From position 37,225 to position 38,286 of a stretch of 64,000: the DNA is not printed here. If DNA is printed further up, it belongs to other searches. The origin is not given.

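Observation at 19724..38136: Six class-I SAM-dependent methyltransferases in one glycan locus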

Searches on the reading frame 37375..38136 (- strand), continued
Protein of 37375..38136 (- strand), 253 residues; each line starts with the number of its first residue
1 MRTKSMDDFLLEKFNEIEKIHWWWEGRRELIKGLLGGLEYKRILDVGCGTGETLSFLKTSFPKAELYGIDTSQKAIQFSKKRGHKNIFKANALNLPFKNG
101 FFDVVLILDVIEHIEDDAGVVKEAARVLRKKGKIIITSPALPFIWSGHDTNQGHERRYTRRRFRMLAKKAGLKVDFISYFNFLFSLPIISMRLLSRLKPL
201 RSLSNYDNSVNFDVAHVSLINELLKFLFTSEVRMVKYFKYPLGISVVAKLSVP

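Call 71: search_solved_structures(query=A1, max_evalue=1e-8)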
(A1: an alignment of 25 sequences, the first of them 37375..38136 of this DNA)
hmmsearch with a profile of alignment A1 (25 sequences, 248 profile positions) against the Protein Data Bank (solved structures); distinct sequences matched with E-value up to 1e-8: 32.
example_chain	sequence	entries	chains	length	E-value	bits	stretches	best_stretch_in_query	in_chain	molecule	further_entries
2avn_A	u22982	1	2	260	4.2e-16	62.1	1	19-135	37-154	ubiquinone/menaquinone biosynthesis methyltransferase-related protein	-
3mgg_A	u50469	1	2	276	6.6e-14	55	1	34-131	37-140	Methyltransferase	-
1ve3_A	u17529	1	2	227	1e-13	54.4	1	25-132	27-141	hypothetical protein PH0226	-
6uak_A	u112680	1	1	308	4.3e-13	52.3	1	25-139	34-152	SAM dependent methyltransferase LahSB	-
3l8d_A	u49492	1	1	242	4.6e-13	52.2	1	14-132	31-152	Methyltransferase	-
4krh_A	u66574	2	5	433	4.7e-13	52.2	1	19-161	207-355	Phosphoethanolamine N-methyltransferase 2 | Phospholethanolamine N-methyltransferase 2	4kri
3cc8_A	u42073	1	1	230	9.1e-13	51.2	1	18-139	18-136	Putative methyltransferase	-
5wp5_A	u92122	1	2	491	5e-12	48.8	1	31-133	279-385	Phosphomethylethanolamine N-methyltransferase 2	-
3bus_A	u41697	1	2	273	7.5e-12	48.2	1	29-132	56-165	Methyltransferase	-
1xxl_A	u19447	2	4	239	8.1e-12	48.1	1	29-131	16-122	YcgJ protein | ycgJ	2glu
8zc8_A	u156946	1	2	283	8.7e-11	44.7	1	30-132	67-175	MitM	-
21zq_A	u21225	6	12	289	9.1e-11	44.7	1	30-132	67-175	MitM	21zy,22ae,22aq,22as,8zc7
4mwz_A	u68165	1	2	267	1.4e-10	44.1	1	30-160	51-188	Phosphoethanolamine N-methyltransferase, putative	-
4iv0_A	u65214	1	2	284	1.6e-10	43.8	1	30-160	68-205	Phosphoethanolamine N-methyltransferase, putative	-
4ine_A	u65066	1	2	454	1.7e-10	43.8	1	24-138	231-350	Protein PMT-2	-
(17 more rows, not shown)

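Call 74: find_encoding_contigs(protein=P0150, flank=8000, max_places=1)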
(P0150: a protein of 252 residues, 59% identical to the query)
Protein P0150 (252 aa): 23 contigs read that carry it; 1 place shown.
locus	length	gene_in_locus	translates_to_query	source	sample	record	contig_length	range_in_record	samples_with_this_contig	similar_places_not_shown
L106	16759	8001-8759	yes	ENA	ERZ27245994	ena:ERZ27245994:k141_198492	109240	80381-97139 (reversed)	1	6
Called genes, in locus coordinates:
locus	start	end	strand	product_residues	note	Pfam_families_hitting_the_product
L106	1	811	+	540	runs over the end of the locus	PF02366:PMT (weak), PF13231:PMT_2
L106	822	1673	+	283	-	PF00535:Glycos_transf_2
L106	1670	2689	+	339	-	PF13439:Glyco_transf_4, PF00534:Glycos_transf_1, PF13692:Glyco_trans_1_4, PF13524:Glyco_trans_1_2 (weak)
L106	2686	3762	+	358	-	-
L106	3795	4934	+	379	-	-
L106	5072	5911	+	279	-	-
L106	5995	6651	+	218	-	PF00535:Glycos_transf_2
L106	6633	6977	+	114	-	PF10066:DUF2304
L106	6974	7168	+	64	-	PF13459:Fer4_15, PF13370:Fer4_13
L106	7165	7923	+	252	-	PF00535:Glycos_transf_2, PF10111:Glyco_tranf_2_2 (weak), PF13641:Glyco_tranf_2_3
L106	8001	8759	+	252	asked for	PF01209:Ubie_methyltran, PF13489:Methyltransf_23, PF05175:MTS (weak), PF05219:DREV (weak), PF13847:Methyltransf_31, PF08241:Methyltransf_11, PF08242:Methyltransf_12, PF13649:Methyltransf_25, +1 more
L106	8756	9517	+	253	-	PF01209:Ubie_methyltran, PF02353:CMAS (weak), PF13489:Methyltransf_23, PF13847:Methyltransf_31, PF02390:Methyltransf_4, PF08241:Methyltransf_11, PF08242:Methyltransf_12, PF13649:Methyltransf_25, +2 more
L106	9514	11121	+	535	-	-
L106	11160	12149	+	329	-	-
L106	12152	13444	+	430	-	-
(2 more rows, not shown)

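Call 75: find_encoding_contigs(protein=P0204, flank=8000, max_places=1)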
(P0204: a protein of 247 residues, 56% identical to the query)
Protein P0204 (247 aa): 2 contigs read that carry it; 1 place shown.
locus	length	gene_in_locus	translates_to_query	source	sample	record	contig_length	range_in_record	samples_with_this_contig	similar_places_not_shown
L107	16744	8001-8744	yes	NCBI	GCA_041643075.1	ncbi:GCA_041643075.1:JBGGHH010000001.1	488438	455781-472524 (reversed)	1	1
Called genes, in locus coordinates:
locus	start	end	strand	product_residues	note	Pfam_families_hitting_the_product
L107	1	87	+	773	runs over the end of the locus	PF09586:YfhO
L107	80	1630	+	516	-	PF13231:PMT_2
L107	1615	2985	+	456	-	-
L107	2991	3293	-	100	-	-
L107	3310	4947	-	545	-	PF10131:PTPS_related (weak)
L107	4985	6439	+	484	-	PF13231:PMT_2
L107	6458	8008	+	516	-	-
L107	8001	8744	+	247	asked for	PF01209:Ubie_methyltran, PF03141:Methyltransf_29, PF05175:MTS, PF13489:Methyltransf_23, PF08241:Methyltransf_11, PF08242:Methyltransf_12, PF13649:Methyltransf_25, PF13847:Methyltransf_31, +3 more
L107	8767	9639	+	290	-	PF00535:Glycos_transf_2, PF13641:Glyco_tranf_2_3, PF13632:Glyco_trans_2_3 (weak)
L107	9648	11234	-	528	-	PF02366:PMT, PF13231:PMT_2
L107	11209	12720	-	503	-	-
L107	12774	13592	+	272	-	PF00535:Glycos_transf_2, PF13641:Glyco_tranf_2_3 (weak)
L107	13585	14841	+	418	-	PF09594:GT87 (weak)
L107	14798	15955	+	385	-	-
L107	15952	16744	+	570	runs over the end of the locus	PF13231:PMT_2 (faint)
